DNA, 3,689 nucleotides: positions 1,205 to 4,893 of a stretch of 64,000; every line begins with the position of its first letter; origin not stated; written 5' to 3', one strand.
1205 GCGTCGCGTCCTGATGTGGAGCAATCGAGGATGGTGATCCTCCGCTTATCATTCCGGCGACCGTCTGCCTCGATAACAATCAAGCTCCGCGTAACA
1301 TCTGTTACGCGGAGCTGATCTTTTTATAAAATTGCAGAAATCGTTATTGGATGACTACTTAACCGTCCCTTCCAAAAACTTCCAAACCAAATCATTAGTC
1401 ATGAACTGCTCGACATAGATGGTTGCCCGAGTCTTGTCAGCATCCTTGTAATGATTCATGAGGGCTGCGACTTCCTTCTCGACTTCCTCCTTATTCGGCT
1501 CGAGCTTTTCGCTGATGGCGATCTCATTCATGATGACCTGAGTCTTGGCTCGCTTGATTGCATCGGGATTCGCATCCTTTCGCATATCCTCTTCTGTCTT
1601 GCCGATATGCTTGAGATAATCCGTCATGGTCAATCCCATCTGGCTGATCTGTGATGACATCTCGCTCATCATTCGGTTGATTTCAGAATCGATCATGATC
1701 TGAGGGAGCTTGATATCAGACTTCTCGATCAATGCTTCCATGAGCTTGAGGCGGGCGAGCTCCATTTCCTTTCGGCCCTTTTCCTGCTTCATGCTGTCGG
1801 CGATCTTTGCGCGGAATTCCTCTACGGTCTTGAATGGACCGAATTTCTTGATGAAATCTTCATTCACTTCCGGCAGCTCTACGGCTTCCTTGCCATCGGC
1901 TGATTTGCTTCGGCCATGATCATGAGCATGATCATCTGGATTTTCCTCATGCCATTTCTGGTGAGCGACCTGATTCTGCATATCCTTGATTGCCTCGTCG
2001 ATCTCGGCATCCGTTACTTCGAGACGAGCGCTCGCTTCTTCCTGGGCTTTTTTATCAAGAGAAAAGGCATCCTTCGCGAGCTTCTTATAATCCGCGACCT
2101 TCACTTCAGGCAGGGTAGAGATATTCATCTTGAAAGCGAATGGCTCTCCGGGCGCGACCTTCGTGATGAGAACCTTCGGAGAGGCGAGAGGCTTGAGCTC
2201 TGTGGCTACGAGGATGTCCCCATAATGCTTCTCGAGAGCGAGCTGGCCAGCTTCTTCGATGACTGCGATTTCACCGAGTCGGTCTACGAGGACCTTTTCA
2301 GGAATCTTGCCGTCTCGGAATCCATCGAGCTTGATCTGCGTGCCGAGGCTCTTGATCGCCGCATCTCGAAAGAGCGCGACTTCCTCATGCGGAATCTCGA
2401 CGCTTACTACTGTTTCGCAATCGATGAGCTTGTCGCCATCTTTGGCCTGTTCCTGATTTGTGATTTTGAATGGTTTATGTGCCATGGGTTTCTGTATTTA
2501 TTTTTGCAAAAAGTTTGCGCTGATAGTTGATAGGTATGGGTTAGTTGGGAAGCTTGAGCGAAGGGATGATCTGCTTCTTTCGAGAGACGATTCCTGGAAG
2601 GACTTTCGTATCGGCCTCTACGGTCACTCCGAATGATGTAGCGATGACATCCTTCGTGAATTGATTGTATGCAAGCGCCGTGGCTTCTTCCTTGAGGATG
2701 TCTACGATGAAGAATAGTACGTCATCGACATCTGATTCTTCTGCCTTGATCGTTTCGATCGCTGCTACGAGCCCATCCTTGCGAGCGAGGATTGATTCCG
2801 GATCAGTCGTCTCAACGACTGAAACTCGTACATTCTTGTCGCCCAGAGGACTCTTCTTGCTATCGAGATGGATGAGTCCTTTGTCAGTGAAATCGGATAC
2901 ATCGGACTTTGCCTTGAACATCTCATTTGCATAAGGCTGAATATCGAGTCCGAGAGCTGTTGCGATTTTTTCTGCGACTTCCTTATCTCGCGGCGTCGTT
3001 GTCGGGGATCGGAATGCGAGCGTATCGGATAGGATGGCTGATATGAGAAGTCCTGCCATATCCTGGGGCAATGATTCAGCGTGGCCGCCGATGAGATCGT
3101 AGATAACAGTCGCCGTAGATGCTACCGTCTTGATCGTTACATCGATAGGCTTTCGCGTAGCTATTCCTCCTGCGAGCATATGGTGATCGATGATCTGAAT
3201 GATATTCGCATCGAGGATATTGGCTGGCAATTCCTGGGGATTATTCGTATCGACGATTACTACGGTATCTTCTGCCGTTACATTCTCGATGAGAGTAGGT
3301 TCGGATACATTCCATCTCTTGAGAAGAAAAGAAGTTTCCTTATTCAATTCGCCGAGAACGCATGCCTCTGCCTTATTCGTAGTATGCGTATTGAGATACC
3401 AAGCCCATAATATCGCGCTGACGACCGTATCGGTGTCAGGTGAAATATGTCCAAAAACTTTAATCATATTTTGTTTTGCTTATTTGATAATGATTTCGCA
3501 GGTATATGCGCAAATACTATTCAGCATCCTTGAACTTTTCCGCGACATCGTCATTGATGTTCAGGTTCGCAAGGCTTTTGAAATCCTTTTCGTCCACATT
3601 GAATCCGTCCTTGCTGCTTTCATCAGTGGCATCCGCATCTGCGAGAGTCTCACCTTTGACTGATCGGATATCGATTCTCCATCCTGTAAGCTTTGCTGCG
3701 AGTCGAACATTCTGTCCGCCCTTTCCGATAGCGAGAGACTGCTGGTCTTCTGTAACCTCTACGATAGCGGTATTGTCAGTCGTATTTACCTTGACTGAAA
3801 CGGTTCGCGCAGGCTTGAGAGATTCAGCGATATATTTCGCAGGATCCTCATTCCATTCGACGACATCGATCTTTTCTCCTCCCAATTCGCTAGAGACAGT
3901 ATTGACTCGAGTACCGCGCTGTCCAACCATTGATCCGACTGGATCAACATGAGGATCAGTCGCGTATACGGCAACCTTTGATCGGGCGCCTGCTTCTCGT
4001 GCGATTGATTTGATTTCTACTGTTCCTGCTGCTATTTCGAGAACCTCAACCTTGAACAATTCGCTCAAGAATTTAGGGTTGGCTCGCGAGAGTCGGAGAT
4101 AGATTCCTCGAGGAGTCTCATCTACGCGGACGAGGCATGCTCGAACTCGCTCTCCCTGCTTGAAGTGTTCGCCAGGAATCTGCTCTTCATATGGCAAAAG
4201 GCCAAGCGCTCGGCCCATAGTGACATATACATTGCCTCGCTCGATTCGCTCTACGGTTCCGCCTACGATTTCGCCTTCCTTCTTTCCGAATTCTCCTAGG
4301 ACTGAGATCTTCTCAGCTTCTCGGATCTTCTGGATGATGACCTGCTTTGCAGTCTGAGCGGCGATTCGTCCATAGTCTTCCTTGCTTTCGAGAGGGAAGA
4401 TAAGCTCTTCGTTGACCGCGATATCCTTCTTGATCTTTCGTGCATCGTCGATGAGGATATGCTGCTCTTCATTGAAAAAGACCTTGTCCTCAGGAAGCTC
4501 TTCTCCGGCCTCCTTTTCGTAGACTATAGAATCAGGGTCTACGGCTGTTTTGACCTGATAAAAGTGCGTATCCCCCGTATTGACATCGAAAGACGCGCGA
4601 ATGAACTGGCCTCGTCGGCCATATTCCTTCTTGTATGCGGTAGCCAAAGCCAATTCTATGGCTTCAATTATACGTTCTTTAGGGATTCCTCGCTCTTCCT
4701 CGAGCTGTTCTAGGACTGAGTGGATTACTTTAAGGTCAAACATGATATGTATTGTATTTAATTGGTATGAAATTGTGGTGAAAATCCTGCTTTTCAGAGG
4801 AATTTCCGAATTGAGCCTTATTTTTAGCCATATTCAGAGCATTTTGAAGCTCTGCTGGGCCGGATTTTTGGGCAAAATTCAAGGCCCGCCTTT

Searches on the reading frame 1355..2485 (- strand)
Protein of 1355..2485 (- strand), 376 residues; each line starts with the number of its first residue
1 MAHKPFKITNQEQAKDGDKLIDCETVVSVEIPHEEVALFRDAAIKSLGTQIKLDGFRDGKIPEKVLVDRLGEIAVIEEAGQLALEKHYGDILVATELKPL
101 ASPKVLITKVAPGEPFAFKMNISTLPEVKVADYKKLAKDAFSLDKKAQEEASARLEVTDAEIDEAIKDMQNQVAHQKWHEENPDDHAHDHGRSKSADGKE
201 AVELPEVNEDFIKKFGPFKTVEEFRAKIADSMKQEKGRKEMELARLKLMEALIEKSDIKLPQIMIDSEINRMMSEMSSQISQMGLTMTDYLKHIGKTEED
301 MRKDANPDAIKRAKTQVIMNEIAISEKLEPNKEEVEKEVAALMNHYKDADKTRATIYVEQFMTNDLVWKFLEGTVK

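Call 9: search_protein_families(library=pfam, proteins=[window:1355-2485:-], max_evalue=0.001)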
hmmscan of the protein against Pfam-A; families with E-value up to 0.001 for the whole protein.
window:1355-2485:- (376 aa): 2 families
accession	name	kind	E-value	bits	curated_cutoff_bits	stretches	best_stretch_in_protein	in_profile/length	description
PF05698.19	Trigger_C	-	1e-28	100.9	22.7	1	220-362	1-144/162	Bacterial trigger factor protein (TF) C-terminus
PF05697.18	Trigger_N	-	2e-23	83.7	22.2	1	22-168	10-143/144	Bacterial trigger factor protein (TF)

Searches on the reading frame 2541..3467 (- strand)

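Call 9: search_protein_families(library=pfam, proteins=[window:2541-3467:-], max_evalue=0.001)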
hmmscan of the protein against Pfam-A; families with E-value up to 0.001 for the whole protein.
window:2541-3467:- (308 aa): 2 families
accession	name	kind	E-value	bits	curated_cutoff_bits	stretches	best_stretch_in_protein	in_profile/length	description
PF02833.19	DHHA2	-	2.9e-25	89.5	27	1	181-305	1-124/126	DHHA2 domain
PF01368.27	DHH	-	4.7e-18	66.1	28.1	1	2-145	2-125/125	DHH family, N-terminal domain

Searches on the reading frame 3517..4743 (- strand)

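Call 9: search_protein_families(library=pfam, proteins=[window:3517-4743:-], max_evalue=0.001)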
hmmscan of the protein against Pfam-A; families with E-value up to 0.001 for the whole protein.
window:3517-4743:- (408 aa): 5 families
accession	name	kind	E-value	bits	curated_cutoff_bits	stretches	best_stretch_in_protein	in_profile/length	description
PF08529.16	NusA_N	-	4.4e-30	104.8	23.8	1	9-145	4-118/119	NusA N-terminal domain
PF13184.12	KH_5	-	9.8e-27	93.3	27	1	251-319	1-69/69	NusA-like KH domain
PF00575.29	S1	-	3.1e-07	31.1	22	1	155-216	3-71/74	S1 RNA binding domain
PF23095.1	KH_NusA_C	-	5.7e-07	29.9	34.2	1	326-378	1-53/59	Transcription termination/antitermination protein NusA, KH domain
PF07650.23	KH_2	-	3.3e-06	27.3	22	1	303-357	4-58/78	KH domain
